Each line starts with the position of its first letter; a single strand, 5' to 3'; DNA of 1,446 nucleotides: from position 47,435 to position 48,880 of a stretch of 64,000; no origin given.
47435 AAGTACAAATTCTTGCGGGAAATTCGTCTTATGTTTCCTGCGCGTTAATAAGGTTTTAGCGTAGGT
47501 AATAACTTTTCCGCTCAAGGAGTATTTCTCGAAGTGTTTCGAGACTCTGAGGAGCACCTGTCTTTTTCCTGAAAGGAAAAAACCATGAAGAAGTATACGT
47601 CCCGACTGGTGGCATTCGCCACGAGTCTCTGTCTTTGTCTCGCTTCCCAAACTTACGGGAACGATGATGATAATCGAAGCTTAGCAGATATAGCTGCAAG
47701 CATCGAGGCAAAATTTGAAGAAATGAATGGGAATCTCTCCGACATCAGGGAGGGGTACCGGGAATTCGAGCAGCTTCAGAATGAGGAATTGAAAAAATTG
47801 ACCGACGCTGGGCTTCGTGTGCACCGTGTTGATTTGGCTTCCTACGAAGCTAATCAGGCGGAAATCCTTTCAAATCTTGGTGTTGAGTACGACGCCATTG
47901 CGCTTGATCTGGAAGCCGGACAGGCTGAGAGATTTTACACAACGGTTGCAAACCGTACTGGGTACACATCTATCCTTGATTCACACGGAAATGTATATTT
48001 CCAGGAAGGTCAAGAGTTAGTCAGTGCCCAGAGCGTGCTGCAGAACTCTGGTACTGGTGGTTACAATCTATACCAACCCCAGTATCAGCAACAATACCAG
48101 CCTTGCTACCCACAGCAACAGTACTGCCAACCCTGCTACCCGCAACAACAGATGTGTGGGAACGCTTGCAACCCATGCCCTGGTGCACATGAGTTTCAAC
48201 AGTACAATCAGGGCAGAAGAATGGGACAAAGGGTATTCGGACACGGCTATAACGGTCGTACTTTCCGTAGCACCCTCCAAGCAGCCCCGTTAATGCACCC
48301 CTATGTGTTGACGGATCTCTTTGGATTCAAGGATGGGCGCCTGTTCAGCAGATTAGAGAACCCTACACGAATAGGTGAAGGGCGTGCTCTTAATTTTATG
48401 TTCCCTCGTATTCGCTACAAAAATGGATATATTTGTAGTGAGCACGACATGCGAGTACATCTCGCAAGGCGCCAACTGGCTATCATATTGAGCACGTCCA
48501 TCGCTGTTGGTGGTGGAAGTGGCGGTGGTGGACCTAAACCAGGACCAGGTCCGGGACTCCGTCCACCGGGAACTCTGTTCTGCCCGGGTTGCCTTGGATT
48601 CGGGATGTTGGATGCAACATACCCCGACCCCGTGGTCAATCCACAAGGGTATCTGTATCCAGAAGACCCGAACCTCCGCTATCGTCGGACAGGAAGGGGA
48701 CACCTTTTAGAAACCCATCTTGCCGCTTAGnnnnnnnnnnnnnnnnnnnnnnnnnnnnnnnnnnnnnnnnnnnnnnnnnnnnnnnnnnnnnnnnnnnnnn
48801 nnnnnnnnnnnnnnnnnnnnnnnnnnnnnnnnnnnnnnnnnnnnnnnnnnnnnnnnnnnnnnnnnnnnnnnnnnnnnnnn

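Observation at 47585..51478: Trio of secreted/coiled-coil proteins with Gln/Pro/Tyr/Cys-rich low-complexity regions and paralogous N-terminal architecture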

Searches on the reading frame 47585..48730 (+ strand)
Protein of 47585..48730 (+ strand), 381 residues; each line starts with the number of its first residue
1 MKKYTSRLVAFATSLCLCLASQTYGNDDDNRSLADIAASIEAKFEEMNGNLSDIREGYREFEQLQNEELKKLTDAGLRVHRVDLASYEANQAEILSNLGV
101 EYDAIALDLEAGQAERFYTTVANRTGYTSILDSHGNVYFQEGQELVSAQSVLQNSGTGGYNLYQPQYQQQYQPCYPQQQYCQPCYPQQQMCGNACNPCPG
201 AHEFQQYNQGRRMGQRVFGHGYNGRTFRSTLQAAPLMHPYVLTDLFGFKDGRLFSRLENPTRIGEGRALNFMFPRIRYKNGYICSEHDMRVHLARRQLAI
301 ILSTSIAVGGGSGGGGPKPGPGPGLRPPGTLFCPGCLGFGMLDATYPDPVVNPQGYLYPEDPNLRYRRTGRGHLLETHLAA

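Call 3: search_protein_families(library=pfam, proteins=[window:47585-48730:+], max_evalue=0.1)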
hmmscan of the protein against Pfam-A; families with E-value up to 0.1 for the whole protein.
window:47585-48730:+ (381 aa): 0 families

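Call 5: find_encoding_contigs(protein=window:47585-48730:+, flank=10000, max_places=6)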
Protein window:47585-48730:+ (381 aa): no gene with exactly this product is on record in the collection.

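Call 6: list_cluster_members(proteins=[window:47585-48730:+, window:48847-50397:-, window:50570-51478:-, window:54842-56134:-, window:52907-54154:-, window:44691-45566:+])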
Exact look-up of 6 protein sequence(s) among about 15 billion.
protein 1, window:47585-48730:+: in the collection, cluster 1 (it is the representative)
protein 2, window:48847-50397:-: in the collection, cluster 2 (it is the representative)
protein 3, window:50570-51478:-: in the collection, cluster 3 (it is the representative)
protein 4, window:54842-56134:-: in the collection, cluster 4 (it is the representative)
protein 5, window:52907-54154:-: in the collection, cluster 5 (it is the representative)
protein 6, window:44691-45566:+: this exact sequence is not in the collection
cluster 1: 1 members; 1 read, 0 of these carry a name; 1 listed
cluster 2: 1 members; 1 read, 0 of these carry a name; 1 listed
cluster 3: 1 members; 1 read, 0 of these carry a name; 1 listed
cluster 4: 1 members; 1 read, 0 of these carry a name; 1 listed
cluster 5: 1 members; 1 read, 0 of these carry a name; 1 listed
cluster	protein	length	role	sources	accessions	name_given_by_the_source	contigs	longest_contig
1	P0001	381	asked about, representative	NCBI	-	-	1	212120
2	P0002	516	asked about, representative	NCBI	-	-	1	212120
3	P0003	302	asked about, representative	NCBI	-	-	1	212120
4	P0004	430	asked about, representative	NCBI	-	-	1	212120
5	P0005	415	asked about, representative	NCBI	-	-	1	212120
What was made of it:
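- Checked: The exact proteins are on record as singleton clusters from one NCBI contig of 212,120 bp (call 6).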

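Call 7: find_homologous_proteins(query=window:47585-48730:+, max_evalue=0.01)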
Query window:47585-48730:+ (381 aa): 2 proteins with E <= 0.01 among 5090 candidates.
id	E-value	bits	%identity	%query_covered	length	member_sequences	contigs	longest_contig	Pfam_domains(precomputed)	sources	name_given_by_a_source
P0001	5.2e-263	890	100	100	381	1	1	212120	-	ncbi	-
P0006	1.4e-72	263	47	72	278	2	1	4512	-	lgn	-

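Call 9: find_encoding_contigs(protein=P0006, flank=10000)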
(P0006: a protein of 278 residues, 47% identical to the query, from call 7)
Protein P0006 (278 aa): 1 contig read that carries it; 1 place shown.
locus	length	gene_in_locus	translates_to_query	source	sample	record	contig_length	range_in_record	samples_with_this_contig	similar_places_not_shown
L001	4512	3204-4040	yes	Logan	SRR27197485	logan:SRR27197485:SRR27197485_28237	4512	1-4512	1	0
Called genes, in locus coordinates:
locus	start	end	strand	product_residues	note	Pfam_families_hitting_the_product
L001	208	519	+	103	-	-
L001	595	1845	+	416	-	PF13692:Glyco_trans_1_4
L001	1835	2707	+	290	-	PF05154:TM2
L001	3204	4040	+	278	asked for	-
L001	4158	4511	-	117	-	?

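Call 25: find_related_loci(query=A1, collection=genome_contigs, flank=10000)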
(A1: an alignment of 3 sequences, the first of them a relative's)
Query A1 (516 aa) in genome_contigs; peptide patterns used: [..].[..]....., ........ (x = any residue, [..] = any of these).
186 stretches matched a pattern, but none encodes a relative of the query by tblastn (E <= 1e-3).

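Call 33: find_related_loci(query=A1, collection=metagenome_contigs, flank=10000)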
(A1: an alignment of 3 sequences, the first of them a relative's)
Query A1 (516 aa) in metagenome_contigs; peptide patterns used: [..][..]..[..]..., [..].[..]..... (x = any residue, [..] = any of these).
600 stretches matched a pattern, but none encodes a relative of the query by tblastn (E <= 1e-3).

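Call 35: find_related_loci(query=A3, collection=metagenome_contigs, flank=10000)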
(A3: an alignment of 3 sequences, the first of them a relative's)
Query A3 (381 aa) in metagenome_contigs; peptide patterns used: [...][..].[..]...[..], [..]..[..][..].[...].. (x = any residue, [..] = any of these).
276 stretches matched a pattern, but none encodes a relative of the query by tblastn (E <= 1e-3).
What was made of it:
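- Tried and rejected: JGI metagenome scans with the B and A alignments: nothing (calls 33, 35).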

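Call 46: predict_structure(alignment_id=A1)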
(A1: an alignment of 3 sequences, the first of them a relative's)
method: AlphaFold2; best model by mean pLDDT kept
length: 516 residues; sequences in the alignment: 3
mean_pLDDT: 62.5   pTM: 0.31
mean pLDDT of the five models: 62.5, 57.5, 53.8, 53.5, 52.7
residues with pLDDT >= 90: 18; 70-90: 234; 50-70: 120; < 50: 144
segments of 3 or more residues with pLDDT < 50: 1-42, 131-133, 158-198, 237-243, 336-381
pLDDT, mean of each block of 10 residues (from residue 1): 26 28 28 33 56 66 67 71 72 74 69 69 65 52 67 56 27 27 26 37 74 62 84 65 65 80 87 85 85 79 78 70 89 50 26 27 29 31 73 64 82 86 80 83 88 83 61 82 75 64 87 65
secondary structure, 60 per line:
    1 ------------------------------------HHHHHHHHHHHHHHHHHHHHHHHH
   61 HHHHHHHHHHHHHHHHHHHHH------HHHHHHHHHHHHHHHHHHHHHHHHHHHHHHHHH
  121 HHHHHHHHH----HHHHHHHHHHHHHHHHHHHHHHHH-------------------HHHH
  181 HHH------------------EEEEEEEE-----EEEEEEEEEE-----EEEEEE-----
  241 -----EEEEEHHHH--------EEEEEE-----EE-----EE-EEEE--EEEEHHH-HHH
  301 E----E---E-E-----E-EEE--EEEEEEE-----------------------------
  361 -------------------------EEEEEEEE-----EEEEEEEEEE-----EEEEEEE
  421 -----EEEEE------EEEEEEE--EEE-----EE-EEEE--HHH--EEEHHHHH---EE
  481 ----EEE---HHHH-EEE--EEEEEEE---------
elements in order: H37-81 H88-129 H134-157 H177-183 E202-209 E215-224 E230-235 E246-250 H251-254 E263-268 E284-287 E290-293 E320-322 E325-331 E386-393 E399-408 E414-420 E426-430 E437-443 E446-448 E457-460 E468-470 H471-475 E485-487 H491-494 E496-498 E501-507
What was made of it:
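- B has a 120-residue coiled coil and no signal peptide (call 46).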

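Call 50: search_protein_families(library=ncbifam, proteins=[P0001, P0002, P0003], max_evalue=0.01)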
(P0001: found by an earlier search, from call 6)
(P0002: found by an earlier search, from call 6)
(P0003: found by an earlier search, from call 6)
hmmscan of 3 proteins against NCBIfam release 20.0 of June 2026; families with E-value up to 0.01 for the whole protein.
P0001 (381 aa): 0 families

P0002 (516 aa): 0 families

P0003 (302 aa): 0 families

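Call 55: fold_search(model_id=the predicted structure, library=pdb)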
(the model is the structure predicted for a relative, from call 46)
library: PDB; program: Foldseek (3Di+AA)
matches with E <= 10: 707; with E <= 0.001: 0
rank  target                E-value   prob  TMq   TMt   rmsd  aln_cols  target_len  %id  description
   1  4h8s_B                3.9e-02  0.33  0.11  0.14  41.6       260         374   16  Crystal structure of human APPL2BARPH domain (released 2012-10-17)
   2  5c5b_D                5.7e-02  0.30  0.11  0.15  41.0       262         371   14  Crystal Structure of Human APPL BAR-PH Heterodimer (released 2016-06-22)
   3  5c5b_C                6.1e-02  0.15  0.09  0.12  36.7       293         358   13  Crystal Structure of Human APPL BAR-PH Heterodimer (released 2016-06-22)
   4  4h8s_C                1.2e-01  0.23  0.11  0.14  39.6       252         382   13  Crystal structure of human APPL2BARPH domain (released 2012-10-17)
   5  9qwr_B                1.5e-01  0.99  0.20  0.49   4.2       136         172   11  MIC60 helical bundle dimer (released 2026-02-25)
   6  4ckg_A                1.6e-01  0.11  0.08  0.10  41.6       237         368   14  Helical reconstruction of ACAP1(BAR-PH domain) decorated membrane tubules by cryo-electron microscopy (released 2014-10-15)
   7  4h8s_D                1.7e-01  0.28  0.11  0.15  40.6       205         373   16  Crystal structure of human APPL2BARPH domain (released 2012-10-17)
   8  7rpr_A                2.3e-01  0.90  0.15  0.44   9.3       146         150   12  Borrelia miyamotoi FbpA complement inhibitory domain (released 2022-04-27)
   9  6r2g_A                2.7e-01  0.97  0.17  0.49   7.0       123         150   11  Crystal structure of a single-chain protein mimetic of the gp41 NHR trimer in complex with the synthetic CHR peptide C (released 2019-07-10)
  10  9qwr_A                2.7e-01  0.72  0.13  0.35   9.0       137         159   12  MIC60 helical bundle dimer (released 2026-02-25)
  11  8hr5_A                2.7e-01  0.20  0.11  0.12  19.3       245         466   10  Cryo-EM structure of the CnCas12f1-sgRNA-DNA complex (released 2023-09-06)
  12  5fi0_E                2.9e-01  0.14  0.13  0.17  25.4       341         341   10  Crystal Structure of the P-Rex1 DH/PH tandem in complex with Rac1 (released 2016-04-20)
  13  6jx6_D                3.2e-01  0.77  0.16  0.41   5.8       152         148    8  Tetrameric form of Smac (released 2019-12-04)
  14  4h8s_A                3.2e-01  0.12  0.11  0.14  41.2       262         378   16  Crystal structure of human APPL2BARPH domain (released 2012-10-17)
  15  2efk                  3.4e-01  0.89  0.15  0.27  19.2       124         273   12  Crystal structure of the EFC domain of Cdc42-interacting protein 4 (released 2007-05-29)
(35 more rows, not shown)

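Call 77: search_solved_structures(query=A3, max_evalue=10)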
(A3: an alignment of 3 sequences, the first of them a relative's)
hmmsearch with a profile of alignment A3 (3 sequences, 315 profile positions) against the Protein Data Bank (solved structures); distinct sequences matched with E-value up to 10: 28.
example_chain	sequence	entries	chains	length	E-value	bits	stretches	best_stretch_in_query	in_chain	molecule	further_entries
8bec_A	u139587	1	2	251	0.016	17.8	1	253-289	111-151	pT1375 single-chain Fv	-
9fgr_E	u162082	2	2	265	0.1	15.2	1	254-290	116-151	scFv76-77 single chain fragment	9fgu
8bg2_A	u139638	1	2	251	0.12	15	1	254-289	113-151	pT1375 single-chain Fv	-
7zce_E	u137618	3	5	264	0.12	14.9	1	254-290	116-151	scFv76 single chain fragment | Single chain fragment scFv76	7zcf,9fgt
9hy1_A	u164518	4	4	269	0.18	14.4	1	254-291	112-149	sc-4E (scFv derived from the mAb 4E1 against CD93)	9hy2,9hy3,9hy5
2ghw_B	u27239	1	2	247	0.18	14.3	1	254-289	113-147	anti-sars scFv antibody, 80R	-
9fgs_E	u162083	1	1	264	0.26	13.8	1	254-290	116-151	Single Chain fragment scFv41N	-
8ywx_E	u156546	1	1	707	0.34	13.5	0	255-289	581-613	H4B6 Fab's heavy chain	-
6ehv_X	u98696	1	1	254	0.4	13.2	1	254-290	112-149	scFv AbVance: increasing our knowledge of antibody structural space to enable faster and b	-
7jtr_B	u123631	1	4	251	0.45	13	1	254-291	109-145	single-chain Fv antibody fragment (scFv)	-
4o8m_A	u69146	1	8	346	0.46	13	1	58-93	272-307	TRAP dicarboxylate transporter, DctP subunit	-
8pmz_B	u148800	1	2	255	0.54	12.8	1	254-289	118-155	scFv_p61.15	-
7deo_A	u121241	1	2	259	0.62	12.6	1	254-305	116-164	antibody scFv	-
3juy_B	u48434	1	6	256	0.7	12.4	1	257-290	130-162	3B3 single chain variant HIV-1 antibody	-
4kv5_J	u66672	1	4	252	0.77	12.3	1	254-290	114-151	Single-chain variable fragment GC1009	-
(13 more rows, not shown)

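Call 104: search_protein_families(library=pfam, proteins=[P0003], max_evalue=1)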
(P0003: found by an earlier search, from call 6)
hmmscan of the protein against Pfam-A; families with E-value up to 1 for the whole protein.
P0003 (302 aa): 0 families

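Call 109: search_protein_families(library=padloc, proteins=[P0001, P0002, P0003], max_evalue=0.01)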
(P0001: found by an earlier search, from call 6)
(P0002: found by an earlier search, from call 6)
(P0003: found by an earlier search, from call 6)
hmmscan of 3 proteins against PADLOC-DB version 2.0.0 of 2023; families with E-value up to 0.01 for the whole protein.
P0001 (381 aa): 0 families

P0002 (516 aa): 1 family
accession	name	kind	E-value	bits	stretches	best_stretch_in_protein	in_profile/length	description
PDLC03865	LmuB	-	0.0015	14.8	1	44-158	732-826/1007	-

P0003 (302 aa): 0 families

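Call 110: search_protein_families(library=phrogs, proteins=[P0001, P0002, P0003], max_evalue=0.01)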
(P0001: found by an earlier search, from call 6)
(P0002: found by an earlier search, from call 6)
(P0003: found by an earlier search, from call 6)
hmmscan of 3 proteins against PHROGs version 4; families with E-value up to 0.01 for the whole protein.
P0001 (381 aa): 0 families

P0002 (516 aa): 0 families

P0003 (302 aa): 0 families
